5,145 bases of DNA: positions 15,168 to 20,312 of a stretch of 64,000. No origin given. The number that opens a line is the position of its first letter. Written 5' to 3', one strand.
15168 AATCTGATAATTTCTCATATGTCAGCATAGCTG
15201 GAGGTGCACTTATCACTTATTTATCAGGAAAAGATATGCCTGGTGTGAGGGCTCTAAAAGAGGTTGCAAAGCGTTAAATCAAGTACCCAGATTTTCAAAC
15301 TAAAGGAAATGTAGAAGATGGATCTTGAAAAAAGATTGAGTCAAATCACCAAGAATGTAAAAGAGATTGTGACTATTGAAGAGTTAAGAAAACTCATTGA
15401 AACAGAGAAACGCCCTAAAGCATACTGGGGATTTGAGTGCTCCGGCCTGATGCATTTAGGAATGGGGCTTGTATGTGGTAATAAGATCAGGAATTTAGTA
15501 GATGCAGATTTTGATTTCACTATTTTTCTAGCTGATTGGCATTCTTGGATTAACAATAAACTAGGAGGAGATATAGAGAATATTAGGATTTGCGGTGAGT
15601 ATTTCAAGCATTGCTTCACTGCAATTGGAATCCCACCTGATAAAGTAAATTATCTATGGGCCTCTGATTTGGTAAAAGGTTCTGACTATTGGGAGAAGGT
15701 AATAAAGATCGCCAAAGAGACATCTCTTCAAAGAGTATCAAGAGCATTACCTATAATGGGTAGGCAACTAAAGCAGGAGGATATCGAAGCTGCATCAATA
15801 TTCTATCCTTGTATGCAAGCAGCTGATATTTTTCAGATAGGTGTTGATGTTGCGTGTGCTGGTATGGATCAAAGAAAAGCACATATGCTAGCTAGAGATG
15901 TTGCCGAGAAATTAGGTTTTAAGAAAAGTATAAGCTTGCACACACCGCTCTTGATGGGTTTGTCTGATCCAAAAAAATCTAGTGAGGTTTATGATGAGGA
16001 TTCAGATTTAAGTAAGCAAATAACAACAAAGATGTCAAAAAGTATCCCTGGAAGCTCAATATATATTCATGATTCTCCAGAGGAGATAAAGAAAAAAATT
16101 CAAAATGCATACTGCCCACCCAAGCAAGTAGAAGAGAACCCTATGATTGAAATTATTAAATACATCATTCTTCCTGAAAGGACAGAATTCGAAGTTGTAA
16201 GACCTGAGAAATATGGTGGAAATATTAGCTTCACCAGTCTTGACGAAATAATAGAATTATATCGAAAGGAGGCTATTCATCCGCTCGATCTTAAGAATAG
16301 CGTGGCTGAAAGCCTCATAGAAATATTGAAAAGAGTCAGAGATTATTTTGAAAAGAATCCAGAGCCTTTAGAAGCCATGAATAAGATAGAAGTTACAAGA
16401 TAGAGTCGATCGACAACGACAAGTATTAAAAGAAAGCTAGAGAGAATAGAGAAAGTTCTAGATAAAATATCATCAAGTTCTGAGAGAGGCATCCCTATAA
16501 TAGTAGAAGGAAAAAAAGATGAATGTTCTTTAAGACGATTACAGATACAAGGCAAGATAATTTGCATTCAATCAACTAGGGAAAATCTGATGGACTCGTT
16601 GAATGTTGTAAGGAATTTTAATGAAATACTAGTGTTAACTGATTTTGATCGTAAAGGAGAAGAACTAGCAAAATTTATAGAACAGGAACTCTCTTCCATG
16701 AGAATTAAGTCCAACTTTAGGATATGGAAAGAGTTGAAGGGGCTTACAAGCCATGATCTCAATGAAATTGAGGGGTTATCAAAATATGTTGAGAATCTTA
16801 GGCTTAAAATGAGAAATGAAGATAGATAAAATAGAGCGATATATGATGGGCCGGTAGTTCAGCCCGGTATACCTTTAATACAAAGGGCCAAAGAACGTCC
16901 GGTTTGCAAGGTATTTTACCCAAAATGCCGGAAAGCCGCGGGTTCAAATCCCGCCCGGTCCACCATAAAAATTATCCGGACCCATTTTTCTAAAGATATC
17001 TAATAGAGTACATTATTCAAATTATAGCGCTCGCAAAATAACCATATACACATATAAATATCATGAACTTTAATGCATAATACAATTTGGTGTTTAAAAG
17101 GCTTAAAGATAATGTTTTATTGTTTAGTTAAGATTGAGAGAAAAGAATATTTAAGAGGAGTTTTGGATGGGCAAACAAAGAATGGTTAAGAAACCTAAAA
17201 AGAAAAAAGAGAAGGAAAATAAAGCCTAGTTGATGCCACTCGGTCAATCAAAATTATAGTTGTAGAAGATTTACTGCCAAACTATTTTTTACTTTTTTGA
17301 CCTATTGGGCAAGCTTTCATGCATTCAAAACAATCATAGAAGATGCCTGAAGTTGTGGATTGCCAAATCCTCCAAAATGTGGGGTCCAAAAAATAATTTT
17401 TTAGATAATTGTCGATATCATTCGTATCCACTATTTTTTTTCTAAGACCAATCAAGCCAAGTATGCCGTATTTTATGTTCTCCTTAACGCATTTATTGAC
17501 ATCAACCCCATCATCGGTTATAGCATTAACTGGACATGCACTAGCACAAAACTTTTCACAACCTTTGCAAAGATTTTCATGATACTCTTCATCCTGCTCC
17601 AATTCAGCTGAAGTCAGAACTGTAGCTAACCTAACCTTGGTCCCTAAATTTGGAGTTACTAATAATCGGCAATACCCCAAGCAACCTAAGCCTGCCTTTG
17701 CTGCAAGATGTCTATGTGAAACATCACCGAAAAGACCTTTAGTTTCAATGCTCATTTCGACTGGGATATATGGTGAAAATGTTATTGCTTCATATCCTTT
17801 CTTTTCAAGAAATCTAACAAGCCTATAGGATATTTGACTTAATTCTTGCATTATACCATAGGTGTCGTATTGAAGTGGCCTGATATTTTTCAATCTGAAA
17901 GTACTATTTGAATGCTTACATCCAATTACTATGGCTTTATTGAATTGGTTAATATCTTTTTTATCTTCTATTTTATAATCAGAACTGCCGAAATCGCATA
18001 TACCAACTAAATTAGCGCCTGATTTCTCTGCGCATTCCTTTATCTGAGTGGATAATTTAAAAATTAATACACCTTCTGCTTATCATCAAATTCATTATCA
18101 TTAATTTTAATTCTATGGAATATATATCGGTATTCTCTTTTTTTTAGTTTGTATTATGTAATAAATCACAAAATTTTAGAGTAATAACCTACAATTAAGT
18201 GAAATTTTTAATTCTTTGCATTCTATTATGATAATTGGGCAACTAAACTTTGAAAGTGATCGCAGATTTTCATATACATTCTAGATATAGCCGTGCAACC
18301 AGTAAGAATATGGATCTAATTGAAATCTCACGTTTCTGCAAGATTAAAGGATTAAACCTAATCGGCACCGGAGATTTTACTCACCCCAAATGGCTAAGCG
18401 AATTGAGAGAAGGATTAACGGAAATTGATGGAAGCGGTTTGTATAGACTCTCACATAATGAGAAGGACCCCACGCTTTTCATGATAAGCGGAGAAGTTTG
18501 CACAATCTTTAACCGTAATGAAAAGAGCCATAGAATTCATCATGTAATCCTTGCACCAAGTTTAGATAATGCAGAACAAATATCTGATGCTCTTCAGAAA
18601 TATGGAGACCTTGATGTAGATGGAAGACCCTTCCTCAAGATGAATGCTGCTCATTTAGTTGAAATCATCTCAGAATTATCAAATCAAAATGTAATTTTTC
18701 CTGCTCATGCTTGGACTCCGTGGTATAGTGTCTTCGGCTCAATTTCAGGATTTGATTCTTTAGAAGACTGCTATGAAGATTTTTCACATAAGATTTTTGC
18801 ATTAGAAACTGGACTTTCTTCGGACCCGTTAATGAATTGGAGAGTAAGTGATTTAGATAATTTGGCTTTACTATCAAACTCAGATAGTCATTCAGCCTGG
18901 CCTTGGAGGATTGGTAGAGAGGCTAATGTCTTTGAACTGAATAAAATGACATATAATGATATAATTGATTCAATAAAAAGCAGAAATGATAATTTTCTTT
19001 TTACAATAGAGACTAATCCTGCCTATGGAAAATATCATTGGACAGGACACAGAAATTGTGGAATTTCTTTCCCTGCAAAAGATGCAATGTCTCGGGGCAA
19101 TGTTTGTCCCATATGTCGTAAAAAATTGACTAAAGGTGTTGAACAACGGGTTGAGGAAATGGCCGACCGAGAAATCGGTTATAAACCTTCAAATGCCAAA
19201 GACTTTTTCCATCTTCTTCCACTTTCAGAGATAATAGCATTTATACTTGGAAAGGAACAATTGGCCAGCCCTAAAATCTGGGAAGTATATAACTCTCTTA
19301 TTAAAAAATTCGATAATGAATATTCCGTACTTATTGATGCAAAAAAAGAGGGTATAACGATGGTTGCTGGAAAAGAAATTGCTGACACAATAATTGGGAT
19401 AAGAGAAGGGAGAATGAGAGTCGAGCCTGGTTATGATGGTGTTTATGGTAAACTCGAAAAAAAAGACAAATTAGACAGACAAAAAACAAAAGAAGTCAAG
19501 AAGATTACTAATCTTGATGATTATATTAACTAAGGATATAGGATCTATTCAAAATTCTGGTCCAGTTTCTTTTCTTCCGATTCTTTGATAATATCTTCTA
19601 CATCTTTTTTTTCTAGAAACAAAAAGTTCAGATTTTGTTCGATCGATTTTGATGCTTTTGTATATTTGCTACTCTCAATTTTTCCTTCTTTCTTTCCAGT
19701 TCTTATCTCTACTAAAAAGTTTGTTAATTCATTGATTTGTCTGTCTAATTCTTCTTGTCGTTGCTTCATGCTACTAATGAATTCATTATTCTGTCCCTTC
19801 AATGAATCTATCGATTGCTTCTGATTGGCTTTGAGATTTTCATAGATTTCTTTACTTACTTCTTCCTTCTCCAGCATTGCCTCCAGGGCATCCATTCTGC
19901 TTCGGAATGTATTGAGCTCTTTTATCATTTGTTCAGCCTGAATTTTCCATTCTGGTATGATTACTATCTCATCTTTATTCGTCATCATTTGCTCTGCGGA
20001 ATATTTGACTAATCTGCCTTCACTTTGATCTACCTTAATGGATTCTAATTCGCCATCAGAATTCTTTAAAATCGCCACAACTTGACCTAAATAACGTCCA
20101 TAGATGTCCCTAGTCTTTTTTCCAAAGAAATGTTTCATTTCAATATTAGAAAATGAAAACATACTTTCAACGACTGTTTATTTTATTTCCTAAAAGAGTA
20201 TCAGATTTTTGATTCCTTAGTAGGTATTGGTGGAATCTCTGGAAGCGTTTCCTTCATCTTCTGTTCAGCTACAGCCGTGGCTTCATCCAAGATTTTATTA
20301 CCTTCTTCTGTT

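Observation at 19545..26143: Consolidated Cdv/ESCRT-III cell-division super-cluster: 2 CdvA-like + 3 CdvB + CdvC interleaved with an ABC pair and an Lrp regulator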

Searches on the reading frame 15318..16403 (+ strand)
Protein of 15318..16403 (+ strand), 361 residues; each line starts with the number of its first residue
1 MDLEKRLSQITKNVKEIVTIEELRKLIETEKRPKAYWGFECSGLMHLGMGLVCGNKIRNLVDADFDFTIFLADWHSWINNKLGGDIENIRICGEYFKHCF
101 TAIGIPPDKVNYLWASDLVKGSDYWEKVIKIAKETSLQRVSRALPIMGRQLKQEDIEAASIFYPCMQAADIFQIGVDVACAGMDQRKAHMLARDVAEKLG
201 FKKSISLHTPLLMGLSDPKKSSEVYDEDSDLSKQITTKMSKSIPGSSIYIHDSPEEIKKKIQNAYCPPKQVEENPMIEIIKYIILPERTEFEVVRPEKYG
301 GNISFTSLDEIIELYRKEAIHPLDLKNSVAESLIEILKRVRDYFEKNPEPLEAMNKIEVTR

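Call 9: search_protein_families(library=pfam, proteins=[window:15318-16403:+], max_evalue=0.001)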
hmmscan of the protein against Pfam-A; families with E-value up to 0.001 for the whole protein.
window:15318-16403:+ (361 aa): 1 family
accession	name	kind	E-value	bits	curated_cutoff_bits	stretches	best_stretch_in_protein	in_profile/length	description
PF00579.31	tRNA-synt_1b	-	1.8e-44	152.6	21.1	1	30-338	3-292/292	tRNA synthetases class I (W and Y)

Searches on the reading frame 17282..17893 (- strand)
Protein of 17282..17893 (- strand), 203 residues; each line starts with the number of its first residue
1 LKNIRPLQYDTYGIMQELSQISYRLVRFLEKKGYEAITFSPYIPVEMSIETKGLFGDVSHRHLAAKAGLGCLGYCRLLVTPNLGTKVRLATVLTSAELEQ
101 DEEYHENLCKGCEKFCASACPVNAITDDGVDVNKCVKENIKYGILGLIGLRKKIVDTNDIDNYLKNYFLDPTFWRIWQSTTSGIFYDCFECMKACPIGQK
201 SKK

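Call 9: search_protein_families(library=pfam, proteins=[window:17282-17893:-], max_evalue=0.001)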
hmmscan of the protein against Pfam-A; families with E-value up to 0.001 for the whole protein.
window:17282-17893:- (203 aa): 5 families
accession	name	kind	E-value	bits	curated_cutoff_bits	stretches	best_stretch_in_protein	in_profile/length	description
PF12837.12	Fer4_6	-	7e-05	23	25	1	106-125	6-24/24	4Fe-4S binding domain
PF13484.11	Fer4_16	-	0.00032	21.8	30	0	109-196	2-64/66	4Fe-4S double cluster binding domain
PF12838.12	Fer4_7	-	0.00041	21.2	27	0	109-198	2-51/52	4Fe-4S dicluster domain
PF25160.1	LdpA_Fe-S-bd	-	0.0005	20.2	27.6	0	111-135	4-28/49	LdpA Fe-S cluster-binding domain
PF14697.11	Fer4_21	-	0.00073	20.1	35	0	102-126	34-58/59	4Fe-4S dicluster domain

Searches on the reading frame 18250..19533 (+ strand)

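Call 9: search_protein_families(library=pfam, proteins=[window:18250-19533:+], max_evalue=0.001)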
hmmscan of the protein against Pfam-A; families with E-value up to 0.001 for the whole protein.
window:18250-19533:+ (427 aa): 0 families

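Call 66: search_protein_families(library=padloc, proteins=[window:18250-19533:+], max_evalue=0.001)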
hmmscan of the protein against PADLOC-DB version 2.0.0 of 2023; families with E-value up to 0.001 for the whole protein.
window:18250-19533:+ (427 aa): 0 families

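Call 67: search_protein_families(library=ncbifam, proteins=[window:18250-19533:+], max_evalue=0.001)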
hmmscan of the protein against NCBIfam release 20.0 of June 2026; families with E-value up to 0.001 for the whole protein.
window:18250-19533:+ (427 aa): 1 family
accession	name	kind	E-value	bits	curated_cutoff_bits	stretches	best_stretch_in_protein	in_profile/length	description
TIGR00375.1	TIGR00375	hypoth_equivalog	9.5e-64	216.1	326.6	1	5-401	2-373/374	TIGR00375 family protein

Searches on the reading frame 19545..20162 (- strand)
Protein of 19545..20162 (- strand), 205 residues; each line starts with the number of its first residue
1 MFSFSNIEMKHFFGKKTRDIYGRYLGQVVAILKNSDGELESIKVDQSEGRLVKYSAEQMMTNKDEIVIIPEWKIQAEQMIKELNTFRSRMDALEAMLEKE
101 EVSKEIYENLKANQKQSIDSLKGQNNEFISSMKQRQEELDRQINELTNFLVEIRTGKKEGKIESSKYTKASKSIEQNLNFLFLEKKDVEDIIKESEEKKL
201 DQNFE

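Call 3: search_protein_families(library=pfam, proteins=[window:19545-20162:-], max_evalue=0.01)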
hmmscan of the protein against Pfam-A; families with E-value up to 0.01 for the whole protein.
window:19545-20162:- (205 aa): 3 families
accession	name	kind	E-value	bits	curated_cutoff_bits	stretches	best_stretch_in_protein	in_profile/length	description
PF18822.6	CdvA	-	1.8e-11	44.6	30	1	89-194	2-107/123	CdvA-like coiled-coil domain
PF07926.17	TPR_MLP1_2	-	0.006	17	36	1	57-126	47-120/129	TPR/MLP1/MLP2-like protein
PF16036.10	Chalcone_3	-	0.0076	16.8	27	0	76-170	49-144/165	Chalcone isomerase-like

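Call 4: search_protein_families(library=ncbifam, proteins=[window:19545-20162:-], max_evalue=0.01)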
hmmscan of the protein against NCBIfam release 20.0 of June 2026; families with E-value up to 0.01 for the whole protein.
window:19545-20162:- (205 aa): 2 families
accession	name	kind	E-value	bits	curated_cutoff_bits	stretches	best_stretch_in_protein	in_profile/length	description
NF041007.1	cell_div_CdvA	equivalog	1.3e-21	77.1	350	1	9-194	7-191/235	cell division protein CdvA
TIGR01778.1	TonB-copper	equivalog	0.00037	19.4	472.45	1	84-196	120-232/637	TonB-dependent copper receptor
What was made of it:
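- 19545..20162 (-): cdvA_s: short CdvA paralog (205 aa) with barrel region and coiled coil but no linker and no E3B-like tail. It is the last gene, convergent with a PHP/TIGR00375-family gene at 18250-19533. Pfam CdvA 44.6 bits and NCBIfam CdvA aligned 9-194 to 7-191 (calls 3, 4).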

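Call 66: search_protein_families(library=padloc, proteins=[window:19545-20162:-], max_evalue=0.001)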
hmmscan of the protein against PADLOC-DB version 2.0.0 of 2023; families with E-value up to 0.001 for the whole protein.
window:19545-20162:- (205 aa): 1 family
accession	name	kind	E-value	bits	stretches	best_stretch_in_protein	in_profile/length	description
PDLC00598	ZorA1|ZorA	-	0.00061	16.3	1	91-165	339-410/663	MotA/ExbB/TolQ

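Call 68: list_cluster_members(proteins=[P0001, P0277, window:19545-20162:-, window:20829-21509:-])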
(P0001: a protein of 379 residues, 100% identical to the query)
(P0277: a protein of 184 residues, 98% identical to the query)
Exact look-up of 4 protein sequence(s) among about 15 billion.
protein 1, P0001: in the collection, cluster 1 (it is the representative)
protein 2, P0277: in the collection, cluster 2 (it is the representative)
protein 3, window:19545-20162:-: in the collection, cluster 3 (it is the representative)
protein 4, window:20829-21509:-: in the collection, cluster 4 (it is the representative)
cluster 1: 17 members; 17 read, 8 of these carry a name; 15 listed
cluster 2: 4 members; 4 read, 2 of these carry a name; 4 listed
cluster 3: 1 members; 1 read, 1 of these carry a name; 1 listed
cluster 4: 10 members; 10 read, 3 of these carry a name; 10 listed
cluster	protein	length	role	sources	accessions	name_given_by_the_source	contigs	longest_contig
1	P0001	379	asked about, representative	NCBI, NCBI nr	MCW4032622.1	MAG: AAA family ATPase [Candidatus Bathyarchaeota archaeon] | AAA family ATPase [Candidatus Bathyarchaeota archaeon]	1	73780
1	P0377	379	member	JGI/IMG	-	vacuolar protein-sorting-associated protein 4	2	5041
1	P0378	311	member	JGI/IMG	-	SpoVK/Ycf46/Vps4 family AAA+-type ATPase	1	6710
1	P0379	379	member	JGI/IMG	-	SpoVK/Ycf46/Vps4 family AAA+-type ATPase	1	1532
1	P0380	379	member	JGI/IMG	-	SpoVK/Ycf46/Vps4 family AAA+-type ATPase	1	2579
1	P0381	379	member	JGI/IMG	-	SpoVK/Ycf46/Vps4 family AAA+-type ATPase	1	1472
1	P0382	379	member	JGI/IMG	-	SpoVK/Ycf46/Vps4 family AAA+-type ATPase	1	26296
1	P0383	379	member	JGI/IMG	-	SpoVK/Ycf46/Vps4 family AAA+-type ATPase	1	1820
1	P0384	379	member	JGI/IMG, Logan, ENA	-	-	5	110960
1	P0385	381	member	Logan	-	-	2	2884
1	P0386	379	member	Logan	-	-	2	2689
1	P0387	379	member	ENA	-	-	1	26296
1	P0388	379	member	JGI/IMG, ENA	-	-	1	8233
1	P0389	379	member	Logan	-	-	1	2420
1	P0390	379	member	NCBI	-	-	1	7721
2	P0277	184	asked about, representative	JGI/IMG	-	myo-inositol-1-phosphate synthase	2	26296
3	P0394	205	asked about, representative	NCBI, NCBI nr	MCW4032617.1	MAG: CdvA-like protein [Candidatus Bathyarchaeota archaeon] | CdvA-like protein [Candidatus Bathyarchaeota archaeon]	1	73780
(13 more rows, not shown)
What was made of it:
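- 19545..20162 (-): NCBI names it 'CdvA-like protein', MCW4032617.1 (call 68).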
